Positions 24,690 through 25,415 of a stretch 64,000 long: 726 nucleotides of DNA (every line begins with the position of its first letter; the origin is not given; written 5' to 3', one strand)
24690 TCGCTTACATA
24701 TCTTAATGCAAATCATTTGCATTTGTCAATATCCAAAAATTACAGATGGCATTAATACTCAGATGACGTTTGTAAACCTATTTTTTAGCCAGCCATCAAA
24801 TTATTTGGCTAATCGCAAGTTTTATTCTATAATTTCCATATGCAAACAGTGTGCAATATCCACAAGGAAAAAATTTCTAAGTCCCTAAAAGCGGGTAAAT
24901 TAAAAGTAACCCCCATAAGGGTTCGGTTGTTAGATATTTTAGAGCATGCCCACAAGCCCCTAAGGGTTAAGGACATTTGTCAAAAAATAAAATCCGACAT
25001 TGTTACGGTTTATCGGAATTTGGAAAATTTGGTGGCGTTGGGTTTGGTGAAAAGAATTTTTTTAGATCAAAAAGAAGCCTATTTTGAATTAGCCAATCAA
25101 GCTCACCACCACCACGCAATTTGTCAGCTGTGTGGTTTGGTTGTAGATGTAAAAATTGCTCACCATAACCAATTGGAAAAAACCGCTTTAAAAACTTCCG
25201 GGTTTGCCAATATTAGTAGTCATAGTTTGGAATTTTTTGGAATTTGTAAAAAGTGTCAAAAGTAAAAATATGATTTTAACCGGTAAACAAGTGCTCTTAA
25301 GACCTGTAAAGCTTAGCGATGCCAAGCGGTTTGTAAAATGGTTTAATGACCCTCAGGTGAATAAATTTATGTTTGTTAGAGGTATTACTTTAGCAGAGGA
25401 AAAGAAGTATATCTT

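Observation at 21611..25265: Putative Zur-like regulon: two perfect 7-1-7 palindromic boxes, ZIP transporter, Fur-family regulator and a GC-rich His-motif secreted protein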

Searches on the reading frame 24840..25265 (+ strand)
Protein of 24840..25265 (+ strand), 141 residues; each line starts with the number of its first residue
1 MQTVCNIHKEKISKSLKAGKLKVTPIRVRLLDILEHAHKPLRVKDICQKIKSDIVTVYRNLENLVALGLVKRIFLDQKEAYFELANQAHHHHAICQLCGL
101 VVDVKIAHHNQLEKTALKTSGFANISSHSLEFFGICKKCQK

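Call 6: search_protein_families(library=pfam, proteins=[window:24840-25265:+], max_evalue=0.01)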
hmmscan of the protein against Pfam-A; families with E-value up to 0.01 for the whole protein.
window:24840-25265:+ (141 aa): 9 families
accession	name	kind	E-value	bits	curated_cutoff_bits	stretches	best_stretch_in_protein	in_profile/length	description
PF01475.25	FUR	-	3.8e-21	75.9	23.1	1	20-132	3-120/121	Ferric uptake regulator family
PF09339.16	HTH_IclR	-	1.5e-05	25.1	22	1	29-72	7-50/52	IclR helix-turn-helix domain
PF12840.13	HTH_20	-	4.8e-05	23.7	27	1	25-72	4-50/51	Helix-turn-helix domain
PF08100.18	Dimerisation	-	6.1e-05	23.2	25.6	1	25-81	25-81/93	O-methyltransferase dimerisation domain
PF12802.13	MarR_2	-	0.00019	21.9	27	1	23-72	3-52/61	MarR family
PF22979.2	HTH_69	-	0.00045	20.5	27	1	29-73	14-59/69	Winged helix-turn-helix domain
PF01022.26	HTH_5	-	0.00063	20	22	1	25-71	2-46/47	Bacterial regulatory protein, arsR family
PF01978.25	TrmB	-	0.00082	19.6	25.6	1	37-73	19-55/68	Sugar-specific transcriptional regulator TrmB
PF25212.1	HVO_A0114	-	0.0012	19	27.6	1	23-72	20-68/84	HVO_A0114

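Call 9: search_solved_structures(query=window:24840-25265:+, max_evalue=0.001, show_alignments=2)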
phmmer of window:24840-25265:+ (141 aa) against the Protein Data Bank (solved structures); distinct sequences matched with E-value up to 0.001: 20.
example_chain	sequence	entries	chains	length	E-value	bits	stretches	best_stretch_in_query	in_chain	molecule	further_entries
2fe3_A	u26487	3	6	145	4.1e-15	59.7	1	13-141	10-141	Peroxide operon regulator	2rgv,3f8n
2o03_A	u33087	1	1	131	1.1e-13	55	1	53-140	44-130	probable Zinc uptake regulation protein FurB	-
5nbc_A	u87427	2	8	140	7.4e-13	52.4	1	15-140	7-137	Ferric uptake regulation protein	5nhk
9ire_A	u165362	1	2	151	7.7e-13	52.4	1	10-141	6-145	Ferric uptake regulation protein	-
6d57_A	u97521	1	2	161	2.3e-12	50.8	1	8-140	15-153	Ferric uptake regulation protein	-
4ets_A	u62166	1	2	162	2.4e-12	50.8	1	8-140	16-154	Ferric uptake regulation protein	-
1mzb_A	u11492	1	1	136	1.5e-11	48.1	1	16-133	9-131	ferric uptake regulation protein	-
2w57_A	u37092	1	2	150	2.2e-10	44.4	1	14-137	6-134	FERRIC UPTAKE REGULATION PROTEIN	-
8j6w_A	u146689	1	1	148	2.9e-10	44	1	15-138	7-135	Ferric uptake regulation protein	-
3mwm_A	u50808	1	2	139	7e-10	42.8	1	53-139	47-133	Putative metal uptake regulation protein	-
6h1c_A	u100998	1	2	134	8.6e-10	42.5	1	16-128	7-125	Ferric uptake regulation protein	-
7vo0_G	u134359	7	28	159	1.2e-09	42.1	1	53-139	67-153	Putative metal uptake regulation protein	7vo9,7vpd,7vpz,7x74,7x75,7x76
3eyy_A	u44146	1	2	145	2.4e-09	41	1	22-140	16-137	Putative iron uptake regulatory protein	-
2xig_A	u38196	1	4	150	1.3e-07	35.4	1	10-141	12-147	FERRIC UPTAKE REGULATION PROTEIN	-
6dk4_A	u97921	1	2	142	1.5e-07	35.2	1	14-140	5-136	Ferric uptake regulation protein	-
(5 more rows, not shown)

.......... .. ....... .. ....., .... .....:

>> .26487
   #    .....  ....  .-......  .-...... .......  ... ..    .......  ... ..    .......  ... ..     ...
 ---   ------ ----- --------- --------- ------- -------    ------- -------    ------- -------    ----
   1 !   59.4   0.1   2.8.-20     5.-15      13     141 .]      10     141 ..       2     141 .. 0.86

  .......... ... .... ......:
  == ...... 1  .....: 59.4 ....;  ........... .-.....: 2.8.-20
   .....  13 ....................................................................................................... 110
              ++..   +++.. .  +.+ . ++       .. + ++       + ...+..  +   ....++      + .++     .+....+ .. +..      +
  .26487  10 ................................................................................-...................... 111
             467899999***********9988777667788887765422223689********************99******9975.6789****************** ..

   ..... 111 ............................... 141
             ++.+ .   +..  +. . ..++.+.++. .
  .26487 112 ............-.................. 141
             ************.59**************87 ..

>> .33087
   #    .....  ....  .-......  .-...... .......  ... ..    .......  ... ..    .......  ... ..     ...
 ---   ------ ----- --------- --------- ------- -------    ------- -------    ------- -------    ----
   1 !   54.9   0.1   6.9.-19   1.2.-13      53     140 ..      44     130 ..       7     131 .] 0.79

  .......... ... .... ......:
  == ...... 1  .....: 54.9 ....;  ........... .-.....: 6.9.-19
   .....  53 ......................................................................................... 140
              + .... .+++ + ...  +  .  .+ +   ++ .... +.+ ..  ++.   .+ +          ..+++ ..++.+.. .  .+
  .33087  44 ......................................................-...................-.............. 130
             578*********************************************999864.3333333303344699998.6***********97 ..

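Call 10: search_protein_families(library=ncbifam, proteins=[window:24840-25265:+], max_evalue=0.01)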
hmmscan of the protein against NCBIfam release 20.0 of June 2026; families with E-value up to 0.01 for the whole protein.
window:24840-25265:+ (141 aa): 12 families
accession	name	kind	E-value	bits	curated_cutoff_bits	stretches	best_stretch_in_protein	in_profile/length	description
NF052545.1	TransRegPerRClab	equivalog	9e-19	67.8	180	1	10-141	2-136/138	transcriptional regulator PerR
NF051892.1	TransRegFurBacil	equivalog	1.2e-18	67.6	220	1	10-141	6-145/149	ferric iron uptake transcriptional regulator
NF006999.0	PRK09462.1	equivalog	5.2e-14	52.1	146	1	14-138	6-135/148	ferric iron uptake transcriptional regulator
NF051891.1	TransRegFurHelico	equivalog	1.6e-11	44.3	200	1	10-141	12-147/148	ferric iron uptake transcriptional regulator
NF047406.1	TransRegPerRTherm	equivalog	4.4e-11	43.1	200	1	53-141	41-127/130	manganese-dependent transcriptional regulator PerR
NF008646.0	PRK11639.1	equivalog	1.9e-06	27.7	167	1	20-140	21-147/171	zinc uptake transcriptional repressor Zur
NF045677.1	FeRespRegIrr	equivalog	2.2e-06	27.8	170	1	50-105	44-98/127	Fur family transcriptional regulator Irr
NF045678.1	TransRegIrrA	equivalog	2.7e-06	27.3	150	1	12-104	9-106/138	iron response transcriptional regulator IrrA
NF047462.1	FUR_perox_PerRA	exception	1.8e-05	25.2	200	1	10-112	6-112/142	peroxide-responsive transcriptional repressor PerRA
NF040939.2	trans_reg_lrs14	equivalog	0.00077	19.5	90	1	28-77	24-73/103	Lrs14 family HTH-type transcriptional regulator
NF053606.1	Sta1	subfamily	0.0017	18.4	80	1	31-73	26-67/100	Sta1 family transcriptional regulator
NF033788.1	HTH_metalloreg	subfamily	0.0055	16.5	55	0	25-72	11-57/77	metalloregulator ArsR/SmtB family transcription factor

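Call 11: find_homologous_proteins(query=window:24840-25265:+, max_evalue=0.00001)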
Query window:24840-25265:+ (141 aa): 34 proteins with E <= 0.00001 among 66 candidates.
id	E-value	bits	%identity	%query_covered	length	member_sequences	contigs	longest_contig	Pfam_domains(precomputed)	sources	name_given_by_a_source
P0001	2.5e-77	276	91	99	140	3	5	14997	PF01475.26,PF09339.17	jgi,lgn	jgi:Fur family ferric uptake transcriptional regulator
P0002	4.8e-63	229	77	99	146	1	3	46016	PF01475.26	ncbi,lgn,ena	-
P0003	1.8e-59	218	72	99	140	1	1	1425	PF01475.26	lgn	-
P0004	9.5e-57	209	68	99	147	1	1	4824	PF01475.26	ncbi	-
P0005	2.0e-56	208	69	99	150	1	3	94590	PF01475.26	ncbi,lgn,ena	ncbi:MAG: Fur family transcriptional regulator [Patescibacteria group bacterium]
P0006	2.7e-56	208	71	99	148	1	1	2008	PF01475.26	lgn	-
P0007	2.0e-55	205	67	99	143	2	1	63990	PF01475.26,PF09339.17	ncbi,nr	ncbi:MAG: transcriptional repressor [Candidatus Doudnabacteria bacterium]|nr:transcriptional repress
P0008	8.1e-54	200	67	99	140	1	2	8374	PF01475.26,PF09339.17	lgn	-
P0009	1.7e-53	199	65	99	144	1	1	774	PF01475.26,PF09339.17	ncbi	-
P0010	1.4e-52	196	66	99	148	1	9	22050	PF01475.26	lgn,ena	-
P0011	2.6e-52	195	64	99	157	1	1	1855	PF01475.26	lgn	-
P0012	1.3e-51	192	64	99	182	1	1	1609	PF01475.26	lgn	-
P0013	7.9e-51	190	64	99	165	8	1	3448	PF01475.26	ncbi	-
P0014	8.8e-51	190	64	99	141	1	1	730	PF01475.26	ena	-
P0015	3.0e-50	188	63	99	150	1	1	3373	PF01475.26,PF09339.17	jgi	jgi:Fur family transcriptional regulator, peroxide stress response regulator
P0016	2.5e-48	182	62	99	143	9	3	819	PF01475.26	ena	-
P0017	1.2e-37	147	52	99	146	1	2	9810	PF01475.26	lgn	-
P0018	2.4e-37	146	58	90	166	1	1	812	PF01475.26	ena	-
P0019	1.4e-30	124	50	89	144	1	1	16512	PF01475.26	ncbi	-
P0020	3.0e-27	114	51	86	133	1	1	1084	PF12840.14,PF01475.26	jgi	jgi:Fur family ferric uptake transcriptional regulator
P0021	1.1e-23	102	43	92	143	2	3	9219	PF01475.26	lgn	-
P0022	9.2e-23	99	41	89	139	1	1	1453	PF01475.26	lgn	-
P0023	5.9e-21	93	39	93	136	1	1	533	PF12840.14,PF01475.26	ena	-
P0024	1.7e-19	89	64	50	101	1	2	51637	PF01475.26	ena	-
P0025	1.1e-18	86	40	91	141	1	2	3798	PF01475.26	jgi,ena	-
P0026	1.6e-18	85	42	89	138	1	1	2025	PF01475.26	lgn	-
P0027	2.9e-18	85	40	91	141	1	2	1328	PF01475.26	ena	-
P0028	3.7e-18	84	40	91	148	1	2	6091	PF01475.26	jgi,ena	-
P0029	9.1e-18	83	38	89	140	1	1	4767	PF01475.26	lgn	-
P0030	1.7e-16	79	39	89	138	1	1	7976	PF01475.26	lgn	-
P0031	2.0e-13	69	35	97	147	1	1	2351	PF01475.26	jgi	jgi:Fur family ferric uptake transcriptional regulator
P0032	1.5e-10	60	39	81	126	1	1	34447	PF01475.26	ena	-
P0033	6.3e-10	58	34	81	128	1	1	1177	PF01475.26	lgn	-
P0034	3.8e-9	55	40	60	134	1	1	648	PF01475.26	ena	-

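Call 14: find_related_loci(query=A1, collection=genome_contigs, flank=10000)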
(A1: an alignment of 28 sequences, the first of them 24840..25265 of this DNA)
Query A1 (141 aa) in genome_contigs; peptide patterns used: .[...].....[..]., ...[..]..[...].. (x = any residue, [..] = any of these).
600 stretches matched a pattern (row limit reached: there are more); 559 encode a relative of the query (tblastn E <= 1e-3); the best 80 are kept; 80 distinct loci.
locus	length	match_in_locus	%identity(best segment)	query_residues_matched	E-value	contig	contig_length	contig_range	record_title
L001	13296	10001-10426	48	1-141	8e-38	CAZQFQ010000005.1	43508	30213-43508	MAG TPA_asm: uncultured Candidatus Saccharibacteria bacterium isolate binchicken_co3_512 genome assembly, contig: NODE_2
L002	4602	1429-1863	44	1-141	8e-34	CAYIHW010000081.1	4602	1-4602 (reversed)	MAG TPA_asm: uncultured Candidatus Saccharibacteria bacterium isolate ERP119705_co23_139 genome assembly, contig: NODE_2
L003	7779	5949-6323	42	16-139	2e-28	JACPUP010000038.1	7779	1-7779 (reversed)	MAG: Candidatus Kerfeldbacteria bacterium isolate NC_groundwater_761_Ag_S-0.2um_61_20 JBCH_GD18_4_SO2_S177_scaffold_4470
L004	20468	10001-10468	41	1-141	2e-27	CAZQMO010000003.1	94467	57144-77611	MAG TPA_asm: uncultured Candidatus Saccharibacteria bacterium isolate binchicken_co242_277 genome assembly, contig: NODE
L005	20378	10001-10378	46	17-141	2e-27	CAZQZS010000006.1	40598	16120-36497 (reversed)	MAG TPA_asm: uncultured Candidatus Saccharibacteria bacterium isolate binchicken_co179_18 genome assembly, contig: NODE_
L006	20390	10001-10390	44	15-140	3e-27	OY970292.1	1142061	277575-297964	MAG: Candidatus Levybacteria bacterium isolate MFD01916.bin.c.8 genome assembly, chromosome: 1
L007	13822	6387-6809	38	3-140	9e-27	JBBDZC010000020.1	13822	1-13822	MAG: Candidatus Andersenbacteria bacterium isolate LejiaD_51_235 Lejia_D_6961_length_13822_cov_145, whole genome shotgun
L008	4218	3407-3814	38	7-139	6e-26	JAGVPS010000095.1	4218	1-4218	MAG: Candidatus Paceibacterota bacterium isolate DeMMO3_58 c_000000058321, whole genome shotgun sequence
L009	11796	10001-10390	42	16-141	8e-26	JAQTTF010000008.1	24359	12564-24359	MAG: Candidatus Paceibacterota bacterium isolate STB_34 NODE_4489_length_24359_cov_2.887710_Sandtown_B, whole genome sho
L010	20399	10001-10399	41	9-139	1e-25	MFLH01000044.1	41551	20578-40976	MAG: Candidatus Kaiserbacteria bacterium RIFCSPHIGHO2_02_FULL_54_11b rifcsphigho2_02_scaffold_5005, whole genome shotgun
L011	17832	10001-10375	40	20-140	2e-25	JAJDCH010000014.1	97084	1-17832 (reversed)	MAG: Candidatus Levyibacteriota bacterium isolate OFTM270 OFTM270_13, whole genome shotgun sequence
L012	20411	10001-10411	39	9-141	2e-25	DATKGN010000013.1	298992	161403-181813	MAG TPA_asm: Patescibacteria group bacterium isolate SMAG_U14552 k141_122833, whole genome shotgun sequence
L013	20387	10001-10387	42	15-139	3e-25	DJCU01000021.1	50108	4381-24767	MAG TPA_asm: Candidatus Gottesmanbacteria bacterium UBA5942 UBA5942_contig_290, whole genome shotgun sequence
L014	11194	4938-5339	40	7-141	6e-25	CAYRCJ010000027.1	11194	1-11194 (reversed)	MAG TPA_asm: uncultured Candidatus Saccharibacteria bacterium isolate SRP193066_co2_427 genome assembly, contig: NODE_30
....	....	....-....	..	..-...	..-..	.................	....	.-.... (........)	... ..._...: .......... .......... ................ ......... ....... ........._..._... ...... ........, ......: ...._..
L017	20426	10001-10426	36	3-140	3e-24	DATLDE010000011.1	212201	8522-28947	MAG TPA_asm: Candidatus Limnocylindrales bacterium isolate SMAG_U14342 k141_9992354, whole genome shotgun sequence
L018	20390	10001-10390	38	15-140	5e-24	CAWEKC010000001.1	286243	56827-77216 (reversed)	MAG: Candidatus Gottesmanbacteria bacterium isolate MFD05942.bin.1.195 genome assembly, contig: contig_12616, whole geno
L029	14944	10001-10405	36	11-140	8e-23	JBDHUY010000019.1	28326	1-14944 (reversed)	MAG: Candidatus Gracilibacteria bacterium isolate AS-MICRO-OLR.153 NODE_5275_length_28326_cov_13.713561, whole genome sh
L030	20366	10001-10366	38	22-141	7e-23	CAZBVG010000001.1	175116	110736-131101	MAG TPA_asm: uncultured Candidatus Saccharibacteria bacterium isolate SRP133034_co1_261 genome assembly, contig: NODE_16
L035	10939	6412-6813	37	12-140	2e-22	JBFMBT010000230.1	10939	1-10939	MAG: Verrucomicrobiota bacterium isolate MAG171 MAG171_230, whole genome shotgun sequence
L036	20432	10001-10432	37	1-139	2e-22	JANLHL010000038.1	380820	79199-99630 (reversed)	MAG: Candidatus Roizmanbacteria bacterium isolate P6-16 k99_78461, whole genome shotgun sequence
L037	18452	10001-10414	34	10-141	2e-22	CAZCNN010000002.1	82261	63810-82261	MAG TPA_asm: uncultured Bdellovibrionales bacterium isolate SRP286056_co2_548 genome assembly, contig: NODE_288_length_8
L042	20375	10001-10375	36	21-141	6e-22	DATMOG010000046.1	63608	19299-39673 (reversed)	MAG TPA_asm: Candidatus Sulfotelmatobacter sp. isolate SMAG_U12870 k141_1918318, whole genome shotgun sequence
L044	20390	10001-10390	34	16-141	9e-22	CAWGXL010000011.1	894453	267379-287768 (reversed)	MAG: uncultured bacterium isolate MFD09206.bin.2.20 genome assembly, contig: contig_9876, whole genome shotgun sequence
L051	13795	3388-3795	36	10-140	2e-21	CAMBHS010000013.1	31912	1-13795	MAG: Akkermansia muciniphila isolate TH-11nov19-208 genome assembly, contig: TH-11nov19-C3233, whole genome shotgun sequ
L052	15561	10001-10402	38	9-141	5e-21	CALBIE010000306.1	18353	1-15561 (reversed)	MAG TPA_asm: uncultured Verrucomicrobiales bacterium isolate ERR2206756_bin.174_CONCOCT_v1.1_MAG genome assembly, contig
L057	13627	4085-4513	34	6-140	4e-20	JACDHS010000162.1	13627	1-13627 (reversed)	MAG: Verrucomicrobia bacterium isolate MGR_bin444 SD2911_NODE_802_length_13627_cov_2.455704, whole genome shotgun sequen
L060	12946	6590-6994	35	12-141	9e-20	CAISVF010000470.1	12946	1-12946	MAG: uncultured Verrucomicrobia subdivision 3 bacterium isolate Ki2-D4_bin-0699 genome assembly, contig: bin-0699:470/62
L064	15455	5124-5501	35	22-141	2e-19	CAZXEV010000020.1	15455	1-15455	MAG TPA_asm: uncultured Gammaproteobacteria bacterium isolate SRP286056_co3_44 genome assembly, contig: NODE_3960_length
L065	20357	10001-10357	39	27-140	1e-18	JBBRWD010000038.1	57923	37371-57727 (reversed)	MAG: Limisphaerales bacterium isolate La4_concoct.005 La4_concoct.005_K_335476_L_57923_cov_53.0145, whole genome shotgun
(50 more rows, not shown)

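Call 16: find_encoding_contigs(protein=P0001, flank=10000, max_places=3)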
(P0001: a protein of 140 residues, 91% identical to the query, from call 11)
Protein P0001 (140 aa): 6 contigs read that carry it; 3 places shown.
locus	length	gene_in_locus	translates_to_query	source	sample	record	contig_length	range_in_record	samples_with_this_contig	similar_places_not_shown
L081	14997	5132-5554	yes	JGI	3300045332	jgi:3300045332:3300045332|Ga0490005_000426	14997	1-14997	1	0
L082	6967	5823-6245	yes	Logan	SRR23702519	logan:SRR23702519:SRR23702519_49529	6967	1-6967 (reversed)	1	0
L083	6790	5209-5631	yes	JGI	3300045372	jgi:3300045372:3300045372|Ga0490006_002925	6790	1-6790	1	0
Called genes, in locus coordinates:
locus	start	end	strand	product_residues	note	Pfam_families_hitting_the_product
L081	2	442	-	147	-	?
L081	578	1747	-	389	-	PF13433:Peripla_BP_5, PF13458:Peripla_BP_6, PF01094:ANF_receptor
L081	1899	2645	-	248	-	PF02535:Zip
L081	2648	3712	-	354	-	-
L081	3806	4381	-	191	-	PF13489:Methyltransf_23, PF01209:Ubie_methyltran, PF07021:MetW (weak), PF13847:Methyltransf_31, PF08241:Methyltransf_11, PF08242:Methyltransf_12, PF13649:Methyltransf_25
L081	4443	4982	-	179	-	-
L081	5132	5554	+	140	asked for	PF01475:FUR, PF09339:HTH_IclR (faint)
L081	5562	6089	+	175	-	PF13302:Acetyltransf_3, PF13420:Acetyltransf_4, PF13523:Acetyltransf_8, PF00583:Acetyltransf_1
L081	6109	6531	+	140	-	PF08570:DUF1761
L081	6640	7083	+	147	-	-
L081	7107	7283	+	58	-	-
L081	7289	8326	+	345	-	PF11258:DUF3048, PF17479:DUF3048_C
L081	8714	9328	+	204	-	PF02163:Peptidase_M50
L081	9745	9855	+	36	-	-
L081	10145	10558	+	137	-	PF00164:Ribosom_S12_S23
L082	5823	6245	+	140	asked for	PF01475:FUR, PF09339:HTH_IclR (faint)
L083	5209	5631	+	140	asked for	PF01475:FUR, PF09339:HTH_IclR (faint)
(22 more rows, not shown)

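Call 17: find_encoding_contigs(protein=P0002, flank=10000, max_places=2)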
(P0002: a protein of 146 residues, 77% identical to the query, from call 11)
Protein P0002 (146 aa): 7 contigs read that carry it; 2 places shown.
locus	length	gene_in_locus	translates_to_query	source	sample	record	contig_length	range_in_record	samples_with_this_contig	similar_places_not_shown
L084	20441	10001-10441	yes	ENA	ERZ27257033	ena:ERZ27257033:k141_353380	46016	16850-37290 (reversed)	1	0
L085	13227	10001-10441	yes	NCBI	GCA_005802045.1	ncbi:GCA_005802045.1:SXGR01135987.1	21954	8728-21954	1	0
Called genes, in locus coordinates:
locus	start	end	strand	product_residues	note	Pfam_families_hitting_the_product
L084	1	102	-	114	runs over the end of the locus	PF05635:23S_rRNA_IVP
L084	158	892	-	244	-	PF13476:AAA_23 (weak), PF02463:SMC_N (weak), PF00005:ABC_tran, PF13175:AAA_15 (faint), PF13304:AAA_21 (faint), PF12399:BCA_ABC_TP_C (weak)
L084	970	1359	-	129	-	PF02653:BPD_transp_2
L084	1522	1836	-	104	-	PF02653:BPD_transp_2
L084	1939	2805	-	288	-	PF02653:BPD_transp_2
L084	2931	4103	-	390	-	PF13433:Peripla_BP_5, PF13458:Peripla_BP_6, PF01094:ANF_receptor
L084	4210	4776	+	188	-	PF02545:Maf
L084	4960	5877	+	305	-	PF02463:SMC_N (faint), PF00005:ABC_tran, PF13304:AAA_21 (faint)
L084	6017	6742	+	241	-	PF01061:ABC2_membrane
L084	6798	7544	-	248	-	PF02535:Zip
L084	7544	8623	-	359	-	-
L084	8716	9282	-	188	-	PF01209:Ubie_methyltran, PF13489:Methyltransf_23, PF13847:Methyltransf_31, PF08241:Methyltransf_11, PF08242:Methyltransf_12, PF13649:Methyltransf_25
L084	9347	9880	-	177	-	-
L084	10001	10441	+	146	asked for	PF01475:FUR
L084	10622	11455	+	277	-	PF01553:Acyltransferase (weak)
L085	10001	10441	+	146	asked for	PF01475:FUR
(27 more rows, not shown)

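Call 19: find_encoding_contigs(protein=P0005, flank=10000, max_places=1)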
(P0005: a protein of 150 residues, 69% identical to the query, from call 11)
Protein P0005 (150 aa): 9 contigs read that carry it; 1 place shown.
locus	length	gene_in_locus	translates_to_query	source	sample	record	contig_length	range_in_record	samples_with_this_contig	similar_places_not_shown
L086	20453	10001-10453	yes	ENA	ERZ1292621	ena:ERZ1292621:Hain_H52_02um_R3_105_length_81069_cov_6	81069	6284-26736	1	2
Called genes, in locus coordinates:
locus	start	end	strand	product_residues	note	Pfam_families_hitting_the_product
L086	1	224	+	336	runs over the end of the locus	PF02195:ParB_N, PF17762:HTH_ParB, PF23552:ParB_C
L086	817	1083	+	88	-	-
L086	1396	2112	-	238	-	PF02463:SMC_N (weak), PF00005:ABC_tran, PF13304:AAA_21 (faint)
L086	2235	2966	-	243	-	PF02463:SMC_N (weak), PF00005:ABC_tran, PF13304:AAA_21 (faint), PF12399:BCA_ABC_TP_C (faint)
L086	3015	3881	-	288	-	PF02653:BPD_transp_2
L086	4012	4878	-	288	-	PF02653:BPD_transp_2, PF01032:FecCD (weak)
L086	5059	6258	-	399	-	PF04348:LppC, PF13433:Peripla_BP_5, PF13458:Peripla_BP_6, PF01094:ANF_receptor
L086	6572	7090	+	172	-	PF02545:Maf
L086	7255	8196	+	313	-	PF13476:AAA_23 (faint), PF00005:ABC_tran, PF13304:AAA_21 (faint)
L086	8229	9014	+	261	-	PF01061:ABC2_membrane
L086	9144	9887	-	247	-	PF02535:Zip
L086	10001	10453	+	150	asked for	PF01475:FUR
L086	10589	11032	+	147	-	PF08570:DUF1761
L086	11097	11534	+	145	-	-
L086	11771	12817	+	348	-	PF11258:DUF3048, PF17479:DUF3048_C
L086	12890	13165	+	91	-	-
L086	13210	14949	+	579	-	-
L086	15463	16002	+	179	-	PF02163:Peptidase_M50 (weak)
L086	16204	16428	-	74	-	-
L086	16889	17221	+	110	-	PF00164:Ribosom_S12_S23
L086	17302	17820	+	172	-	PF00177:Ribosomal_S7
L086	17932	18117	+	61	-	-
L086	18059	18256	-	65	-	-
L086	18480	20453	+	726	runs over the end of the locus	PF00009:GTP_EFTU, PF22042:EF-G_D2, PF03144:GTP_EFTU_D2, PF14492:EFG_III, PF16658:RF3_C, PF03764:EFG_IV, PF00679:EFG_C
